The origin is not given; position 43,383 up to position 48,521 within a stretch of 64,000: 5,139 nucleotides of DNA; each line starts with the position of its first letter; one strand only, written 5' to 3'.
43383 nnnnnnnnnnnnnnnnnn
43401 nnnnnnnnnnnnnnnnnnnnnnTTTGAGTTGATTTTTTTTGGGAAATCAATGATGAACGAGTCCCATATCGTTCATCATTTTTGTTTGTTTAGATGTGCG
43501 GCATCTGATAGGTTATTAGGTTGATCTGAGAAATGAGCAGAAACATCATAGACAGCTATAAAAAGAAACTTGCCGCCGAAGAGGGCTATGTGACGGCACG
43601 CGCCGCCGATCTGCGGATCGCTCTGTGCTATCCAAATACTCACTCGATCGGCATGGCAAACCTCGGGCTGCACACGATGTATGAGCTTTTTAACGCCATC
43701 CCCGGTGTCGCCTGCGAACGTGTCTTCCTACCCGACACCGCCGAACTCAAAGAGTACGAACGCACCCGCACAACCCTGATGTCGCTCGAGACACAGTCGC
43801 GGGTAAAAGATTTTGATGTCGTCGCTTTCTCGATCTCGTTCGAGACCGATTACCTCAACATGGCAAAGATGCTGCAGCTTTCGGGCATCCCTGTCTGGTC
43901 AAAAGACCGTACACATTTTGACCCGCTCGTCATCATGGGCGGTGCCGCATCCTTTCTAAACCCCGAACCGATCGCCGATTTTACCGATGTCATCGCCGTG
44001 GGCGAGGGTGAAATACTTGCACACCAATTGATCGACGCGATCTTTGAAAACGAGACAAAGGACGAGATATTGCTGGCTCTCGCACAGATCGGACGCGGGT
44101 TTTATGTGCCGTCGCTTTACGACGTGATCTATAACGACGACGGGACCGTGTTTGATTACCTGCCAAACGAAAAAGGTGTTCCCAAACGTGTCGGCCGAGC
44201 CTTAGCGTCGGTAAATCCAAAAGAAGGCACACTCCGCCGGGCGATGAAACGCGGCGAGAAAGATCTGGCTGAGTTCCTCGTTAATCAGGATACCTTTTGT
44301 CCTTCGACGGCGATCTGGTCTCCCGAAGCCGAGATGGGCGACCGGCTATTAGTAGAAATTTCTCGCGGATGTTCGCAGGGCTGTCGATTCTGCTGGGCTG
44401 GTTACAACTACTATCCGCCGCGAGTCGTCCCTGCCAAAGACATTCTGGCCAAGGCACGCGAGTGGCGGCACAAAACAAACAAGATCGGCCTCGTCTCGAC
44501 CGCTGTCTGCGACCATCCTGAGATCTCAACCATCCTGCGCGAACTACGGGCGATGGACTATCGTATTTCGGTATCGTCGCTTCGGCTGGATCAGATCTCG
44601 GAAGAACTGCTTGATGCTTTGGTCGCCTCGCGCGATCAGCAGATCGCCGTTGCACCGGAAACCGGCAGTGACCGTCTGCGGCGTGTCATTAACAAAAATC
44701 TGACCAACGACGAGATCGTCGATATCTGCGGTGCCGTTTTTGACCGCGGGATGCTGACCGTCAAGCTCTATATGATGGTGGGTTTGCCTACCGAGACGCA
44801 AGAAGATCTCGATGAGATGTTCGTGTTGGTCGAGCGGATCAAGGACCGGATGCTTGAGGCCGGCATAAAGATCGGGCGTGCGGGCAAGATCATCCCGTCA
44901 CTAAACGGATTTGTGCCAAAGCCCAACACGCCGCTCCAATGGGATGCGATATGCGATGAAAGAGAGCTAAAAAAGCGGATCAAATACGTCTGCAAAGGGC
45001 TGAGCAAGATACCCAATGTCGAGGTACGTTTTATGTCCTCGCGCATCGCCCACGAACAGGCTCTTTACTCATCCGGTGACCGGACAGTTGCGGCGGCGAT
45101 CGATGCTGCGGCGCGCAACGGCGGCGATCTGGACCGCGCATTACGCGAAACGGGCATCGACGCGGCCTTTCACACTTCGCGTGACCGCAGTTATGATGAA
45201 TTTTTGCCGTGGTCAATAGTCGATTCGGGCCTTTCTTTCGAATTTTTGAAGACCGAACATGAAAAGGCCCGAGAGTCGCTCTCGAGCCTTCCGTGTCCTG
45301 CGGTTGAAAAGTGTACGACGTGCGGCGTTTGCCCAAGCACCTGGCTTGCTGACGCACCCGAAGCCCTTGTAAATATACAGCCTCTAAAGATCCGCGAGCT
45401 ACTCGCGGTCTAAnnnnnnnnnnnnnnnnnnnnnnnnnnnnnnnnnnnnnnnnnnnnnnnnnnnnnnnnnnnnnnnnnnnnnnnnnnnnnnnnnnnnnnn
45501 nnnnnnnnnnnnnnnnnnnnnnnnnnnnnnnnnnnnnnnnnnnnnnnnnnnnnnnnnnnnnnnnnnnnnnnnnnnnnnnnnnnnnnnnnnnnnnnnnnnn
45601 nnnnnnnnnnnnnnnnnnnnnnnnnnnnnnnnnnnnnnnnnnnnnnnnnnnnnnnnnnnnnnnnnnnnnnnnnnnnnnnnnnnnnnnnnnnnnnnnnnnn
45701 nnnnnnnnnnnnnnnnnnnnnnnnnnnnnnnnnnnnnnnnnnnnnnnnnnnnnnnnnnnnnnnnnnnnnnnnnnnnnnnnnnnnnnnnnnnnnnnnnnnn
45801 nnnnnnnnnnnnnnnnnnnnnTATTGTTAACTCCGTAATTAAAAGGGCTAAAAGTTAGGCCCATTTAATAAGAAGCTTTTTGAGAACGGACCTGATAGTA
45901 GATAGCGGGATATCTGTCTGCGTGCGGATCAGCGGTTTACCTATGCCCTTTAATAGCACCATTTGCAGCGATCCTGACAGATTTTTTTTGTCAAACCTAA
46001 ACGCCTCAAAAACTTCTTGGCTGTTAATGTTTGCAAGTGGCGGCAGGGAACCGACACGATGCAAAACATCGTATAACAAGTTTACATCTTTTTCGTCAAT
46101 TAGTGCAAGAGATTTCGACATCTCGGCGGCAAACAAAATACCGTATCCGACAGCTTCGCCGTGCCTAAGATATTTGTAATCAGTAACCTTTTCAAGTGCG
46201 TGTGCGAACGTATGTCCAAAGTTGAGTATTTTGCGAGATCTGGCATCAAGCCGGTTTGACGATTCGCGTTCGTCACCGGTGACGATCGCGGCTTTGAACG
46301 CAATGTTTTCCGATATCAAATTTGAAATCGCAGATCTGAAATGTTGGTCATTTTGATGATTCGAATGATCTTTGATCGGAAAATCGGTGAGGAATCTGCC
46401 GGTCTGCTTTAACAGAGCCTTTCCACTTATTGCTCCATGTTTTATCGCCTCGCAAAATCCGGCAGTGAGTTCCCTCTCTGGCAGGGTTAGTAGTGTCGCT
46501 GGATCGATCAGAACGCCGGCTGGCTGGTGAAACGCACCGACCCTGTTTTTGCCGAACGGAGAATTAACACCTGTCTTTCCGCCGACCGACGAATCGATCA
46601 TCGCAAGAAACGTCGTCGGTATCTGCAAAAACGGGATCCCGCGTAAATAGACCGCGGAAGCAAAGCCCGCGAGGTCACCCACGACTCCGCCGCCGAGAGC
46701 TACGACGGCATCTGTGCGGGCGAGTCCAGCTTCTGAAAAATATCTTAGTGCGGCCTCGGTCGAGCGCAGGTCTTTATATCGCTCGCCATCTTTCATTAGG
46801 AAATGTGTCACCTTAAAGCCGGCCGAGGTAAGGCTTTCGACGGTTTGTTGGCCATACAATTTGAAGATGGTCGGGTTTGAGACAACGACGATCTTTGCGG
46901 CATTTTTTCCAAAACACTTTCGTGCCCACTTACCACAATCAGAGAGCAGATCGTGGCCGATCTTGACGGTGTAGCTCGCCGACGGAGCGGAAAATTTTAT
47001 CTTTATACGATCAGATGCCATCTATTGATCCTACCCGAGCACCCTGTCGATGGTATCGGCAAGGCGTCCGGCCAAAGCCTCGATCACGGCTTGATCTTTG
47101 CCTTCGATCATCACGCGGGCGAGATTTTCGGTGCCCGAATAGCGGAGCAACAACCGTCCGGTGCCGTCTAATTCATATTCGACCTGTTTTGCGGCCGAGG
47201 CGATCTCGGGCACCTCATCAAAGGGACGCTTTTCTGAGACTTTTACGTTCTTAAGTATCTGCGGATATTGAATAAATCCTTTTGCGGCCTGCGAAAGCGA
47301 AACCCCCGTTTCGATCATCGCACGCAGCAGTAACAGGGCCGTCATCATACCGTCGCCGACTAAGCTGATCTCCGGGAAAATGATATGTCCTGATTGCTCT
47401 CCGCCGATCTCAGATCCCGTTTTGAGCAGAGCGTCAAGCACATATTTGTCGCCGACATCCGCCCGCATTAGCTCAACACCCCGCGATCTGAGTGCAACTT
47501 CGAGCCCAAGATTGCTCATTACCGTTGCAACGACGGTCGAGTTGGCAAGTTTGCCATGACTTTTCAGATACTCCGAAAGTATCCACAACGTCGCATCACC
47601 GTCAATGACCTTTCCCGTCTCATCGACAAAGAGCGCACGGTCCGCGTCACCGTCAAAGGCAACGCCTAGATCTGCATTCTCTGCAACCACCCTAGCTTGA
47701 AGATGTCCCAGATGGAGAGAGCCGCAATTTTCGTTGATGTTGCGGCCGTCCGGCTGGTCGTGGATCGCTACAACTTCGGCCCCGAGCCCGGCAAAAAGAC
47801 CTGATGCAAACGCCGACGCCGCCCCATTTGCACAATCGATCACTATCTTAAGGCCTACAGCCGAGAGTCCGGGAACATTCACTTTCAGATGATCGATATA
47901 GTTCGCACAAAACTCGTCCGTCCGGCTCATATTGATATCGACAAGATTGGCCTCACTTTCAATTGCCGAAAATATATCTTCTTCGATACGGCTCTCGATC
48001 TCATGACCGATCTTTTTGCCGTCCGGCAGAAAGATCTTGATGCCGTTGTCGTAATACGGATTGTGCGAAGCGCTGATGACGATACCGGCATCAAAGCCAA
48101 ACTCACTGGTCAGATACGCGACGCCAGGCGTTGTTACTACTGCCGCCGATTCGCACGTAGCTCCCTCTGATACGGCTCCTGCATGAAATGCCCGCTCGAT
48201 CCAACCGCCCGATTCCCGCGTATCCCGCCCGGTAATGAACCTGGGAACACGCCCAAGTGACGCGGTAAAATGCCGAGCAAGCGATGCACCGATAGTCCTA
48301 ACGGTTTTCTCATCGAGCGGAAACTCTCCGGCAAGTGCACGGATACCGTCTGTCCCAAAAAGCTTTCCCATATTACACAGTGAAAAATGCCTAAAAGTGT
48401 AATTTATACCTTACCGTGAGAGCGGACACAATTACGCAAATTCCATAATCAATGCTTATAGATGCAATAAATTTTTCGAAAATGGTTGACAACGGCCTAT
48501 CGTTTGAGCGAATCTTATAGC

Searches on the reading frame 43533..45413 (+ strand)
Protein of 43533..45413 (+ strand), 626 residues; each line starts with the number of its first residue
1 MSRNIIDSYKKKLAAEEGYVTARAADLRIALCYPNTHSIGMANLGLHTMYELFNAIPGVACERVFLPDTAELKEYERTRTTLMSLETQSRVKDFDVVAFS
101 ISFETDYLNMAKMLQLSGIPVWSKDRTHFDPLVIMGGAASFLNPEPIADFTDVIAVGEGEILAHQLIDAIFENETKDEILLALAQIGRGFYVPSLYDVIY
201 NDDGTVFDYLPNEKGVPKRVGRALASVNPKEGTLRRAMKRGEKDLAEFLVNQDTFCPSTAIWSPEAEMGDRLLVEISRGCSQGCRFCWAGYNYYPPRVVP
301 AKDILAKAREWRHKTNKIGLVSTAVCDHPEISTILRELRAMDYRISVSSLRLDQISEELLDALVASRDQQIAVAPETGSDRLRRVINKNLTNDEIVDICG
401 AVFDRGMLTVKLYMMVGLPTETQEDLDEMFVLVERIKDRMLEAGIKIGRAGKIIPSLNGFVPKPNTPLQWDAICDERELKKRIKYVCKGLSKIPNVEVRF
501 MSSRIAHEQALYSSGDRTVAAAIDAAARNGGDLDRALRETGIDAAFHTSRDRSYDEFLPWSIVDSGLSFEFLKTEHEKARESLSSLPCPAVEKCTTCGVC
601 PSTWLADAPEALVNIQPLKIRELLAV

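Call 57: search_protein_families(library=pfam, proteins=[window:43533-45413:+], max_evalue=0.0001)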
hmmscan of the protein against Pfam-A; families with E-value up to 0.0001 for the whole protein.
window:43533-45413:+ (626 aa): 2 families
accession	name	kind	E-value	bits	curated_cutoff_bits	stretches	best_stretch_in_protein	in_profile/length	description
PF19864.5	Radical_SAM_N2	-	7.1e-47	159.1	29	1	45-193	1-151/151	Radical SAM proteins, N-terminal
PF04055.27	Radical_SAM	-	1.5e-22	81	29.5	1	274-430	1-163/166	Radical SAM superfamily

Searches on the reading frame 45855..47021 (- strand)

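Call 57: search_protein_families(library=pfam, proteins=[window:45855-47021:-], max_evalue=0.0001)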
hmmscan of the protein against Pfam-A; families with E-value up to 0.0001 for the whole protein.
window:45855-47021:- (388 aa): 4 families
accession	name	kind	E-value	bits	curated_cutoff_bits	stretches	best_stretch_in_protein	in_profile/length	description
PF01761.26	DHQ_synthase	-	1.1e-43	148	24.2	1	75-186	3-114/115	3-dehydroquinate synthase N-terminal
PF24621.2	DHQS_C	-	5.1e-30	104.7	27.6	1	188-347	1-144/144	3-dehydroquinate synthase C-terminal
PF13685.12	Fe-ADH_2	-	2e-10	41.3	28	1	24-177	5-145/149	Iron-containing alcohol dehydrogenase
PF00465.25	Fe-ADH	-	5.9e-07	29.7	31.3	1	21-137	6-130/168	Iron-containing alcohol dehydrogenase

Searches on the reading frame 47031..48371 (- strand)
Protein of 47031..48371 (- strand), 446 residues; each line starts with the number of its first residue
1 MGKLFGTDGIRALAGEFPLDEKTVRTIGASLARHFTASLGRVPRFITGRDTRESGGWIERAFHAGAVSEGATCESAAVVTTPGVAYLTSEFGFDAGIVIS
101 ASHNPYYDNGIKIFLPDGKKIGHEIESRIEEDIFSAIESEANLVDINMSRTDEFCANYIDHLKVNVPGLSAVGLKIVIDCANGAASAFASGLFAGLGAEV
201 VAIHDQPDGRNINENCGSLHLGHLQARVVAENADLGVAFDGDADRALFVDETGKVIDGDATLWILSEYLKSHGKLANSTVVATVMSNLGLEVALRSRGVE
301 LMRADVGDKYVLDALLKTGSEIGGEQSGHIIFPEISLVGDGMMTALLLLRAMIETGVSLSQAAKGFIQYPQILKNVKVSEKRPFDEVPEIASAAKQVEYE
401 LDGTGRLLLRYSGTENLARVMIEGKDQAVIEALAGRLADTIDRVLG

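Call 57: search_protein_families(library=pfam, proteins=[window:47031-48371:-], max_evalue=0.0001)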
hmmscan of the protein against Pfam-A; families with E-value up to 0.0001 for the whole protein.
window:47031-48371:- (446 aa): 4 families
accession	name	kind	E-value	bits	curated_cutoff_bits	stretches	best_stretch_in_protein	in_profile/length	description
PF02878.22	PGM_PMM_I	-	1.2e-33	116.2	22.5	1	3-136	2-134/138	Phosphoglucomutase/phosphomannomutase, alpha/beta/alpha domain I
PF02880.22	PGM_PMM_III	-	4e-32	111.2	20.7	1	257-366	1-111/115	Phosphoglucomutase/phosphomannomutase, alpha/beta/alpha domain III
PF02879.22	PGM_PMM_II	-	1.6e-18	67.6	29.3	1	157-253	2-103/103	Phosphoglucomutase/phosphomannomutase, alpha/beta/alpha domain II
PF00408.26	PGM_PMM_IV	-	3.9e-16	59.3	23.1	1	373-439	1-67/68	Phosphoglucomutase/phosphomannomutase, C-terminal domain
